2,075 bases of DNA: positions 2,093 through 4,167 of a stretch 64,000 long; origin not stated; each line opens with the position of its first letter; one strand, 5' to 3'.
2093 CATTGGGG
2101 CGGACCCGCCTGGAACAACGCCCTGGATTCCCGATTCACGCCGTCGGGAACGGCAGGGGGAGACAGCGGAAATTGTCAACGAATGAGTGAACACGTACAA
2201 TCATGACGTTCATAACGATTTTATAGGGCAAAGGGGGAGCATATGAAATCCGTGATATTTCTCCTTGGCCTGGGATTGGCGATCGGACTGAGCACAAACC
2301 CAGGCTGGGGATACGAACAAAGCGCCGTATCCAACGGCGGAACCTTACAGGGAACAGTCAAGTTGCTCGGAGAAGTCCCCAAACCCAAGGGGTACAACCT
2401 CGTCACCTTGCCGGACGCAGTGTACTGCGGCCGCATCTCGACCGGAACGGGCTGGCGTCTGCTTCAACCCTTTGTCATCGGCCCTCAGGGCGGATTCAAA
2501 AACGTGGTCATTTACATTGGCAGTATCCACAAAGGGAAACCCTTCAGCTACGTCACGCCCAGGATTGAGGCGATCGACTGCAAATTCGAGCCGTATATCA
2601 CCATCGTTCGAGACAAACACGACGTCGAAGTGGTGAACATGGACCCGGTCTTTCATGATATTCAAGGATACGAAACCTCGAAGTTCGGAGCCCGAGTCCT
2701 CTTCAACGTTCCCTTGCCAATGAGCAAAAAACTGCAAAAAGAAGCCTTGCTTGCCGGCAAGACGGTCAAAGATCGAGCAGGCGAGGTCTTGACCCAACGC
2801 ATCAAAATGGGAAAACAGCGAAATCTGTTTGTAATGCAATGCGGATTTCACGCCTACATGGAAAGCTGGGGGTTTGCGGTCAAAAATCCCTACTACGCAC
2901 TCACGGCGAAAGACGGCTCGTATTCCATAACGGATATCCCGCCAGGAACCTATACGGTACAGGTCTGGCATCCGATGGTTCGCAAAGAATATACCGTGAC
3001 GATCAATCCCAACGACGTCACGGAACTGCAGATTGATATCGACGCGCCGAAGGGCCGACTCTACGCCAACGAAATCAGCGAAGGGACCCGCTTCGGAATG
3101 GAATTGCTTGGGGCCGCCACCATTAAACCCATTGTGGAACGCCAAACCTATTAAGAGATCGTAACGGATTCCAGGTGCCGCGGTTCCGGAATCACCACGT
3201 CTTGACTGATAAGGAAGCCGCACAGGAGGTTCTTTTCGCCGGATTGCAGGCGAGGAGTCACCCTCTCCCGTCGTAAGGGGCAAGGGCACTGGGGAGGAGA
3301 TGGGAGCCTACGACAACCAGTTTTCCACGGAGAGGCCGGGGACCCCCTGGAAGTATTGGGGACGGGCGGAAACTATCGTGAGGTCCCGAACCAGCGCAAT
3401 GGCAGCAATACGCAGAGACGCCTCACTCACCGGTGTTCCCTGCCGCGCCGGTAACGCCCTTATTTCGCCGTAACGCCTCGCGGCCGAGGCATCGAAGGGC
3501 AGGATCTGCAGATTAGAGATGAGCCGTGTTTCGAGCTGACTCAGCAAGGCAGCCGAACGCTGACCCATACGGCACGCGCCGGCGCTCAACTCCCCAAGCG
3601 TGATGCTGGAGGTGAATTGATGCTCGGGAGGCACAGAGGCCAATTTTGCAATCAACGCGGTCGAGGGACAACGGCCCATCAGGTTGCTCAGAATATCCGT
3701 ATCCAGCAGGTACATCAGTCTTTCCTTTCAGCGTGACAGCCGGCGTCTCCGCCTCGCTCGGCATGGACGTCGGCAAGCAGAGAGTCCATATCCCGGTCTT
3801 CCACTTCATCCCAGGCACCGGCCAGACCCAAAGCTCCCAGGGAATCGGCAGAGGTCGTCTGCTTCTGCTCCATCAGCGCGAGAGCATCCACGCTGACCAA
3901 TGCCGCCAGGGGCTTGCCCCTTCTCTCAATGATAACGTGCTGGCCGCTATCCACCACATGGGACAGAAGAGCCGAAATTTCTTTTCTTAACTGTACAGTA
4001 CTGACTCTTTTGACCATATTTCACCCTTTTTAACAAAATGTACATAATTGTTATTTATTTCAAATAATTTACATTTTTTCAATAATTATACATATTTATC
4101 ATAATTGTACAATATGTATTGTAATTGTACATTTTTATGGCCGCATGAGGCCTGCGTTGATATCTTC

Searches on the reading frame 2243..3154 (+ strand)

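Call 8: search_protein_families(library=pfam, proteins=[window:2243-3154:+])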
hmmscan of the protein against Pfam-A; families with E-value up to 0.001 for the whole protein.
window:2243-3154:+ (303 aa): 3 families
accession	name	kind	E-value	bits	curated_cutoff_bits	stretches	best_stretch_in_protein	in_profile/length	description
PF13620.12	CarboxypepD_reg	-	2.3e-07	31.5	32.3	1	217-265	30-80/82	Carboxypeptidase regulatory-like domain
PF14686.12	fn3_3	-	6.2e-06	26.3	24.4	1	214-261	23-74/75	Polysaccharide lyase family 4, domain II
PF09430.16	EMC7_beta-sandw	-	7.7e-05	23.3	26.6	1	216-257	20-62/122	ER membrane protein complex subunit 7, beta-sandwich domain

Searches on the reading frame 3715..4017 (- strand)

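Call 73: search_protein_families(library=pfam, proteins=[window:3715-4017:-], max_evalue=0.01)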
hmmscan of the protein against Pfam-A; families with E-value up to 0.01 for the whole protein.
window:3715-4017:- (100 aa): 1 family
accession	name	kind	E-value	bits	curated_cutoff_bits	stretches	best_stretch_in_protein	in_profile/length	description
PF02604.26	PhdYeFM_antitox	-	8.7e-09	35.5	29.8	1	5-68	4-67/74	Antitoxin Phd_YefM, type II toxin-antitoxin system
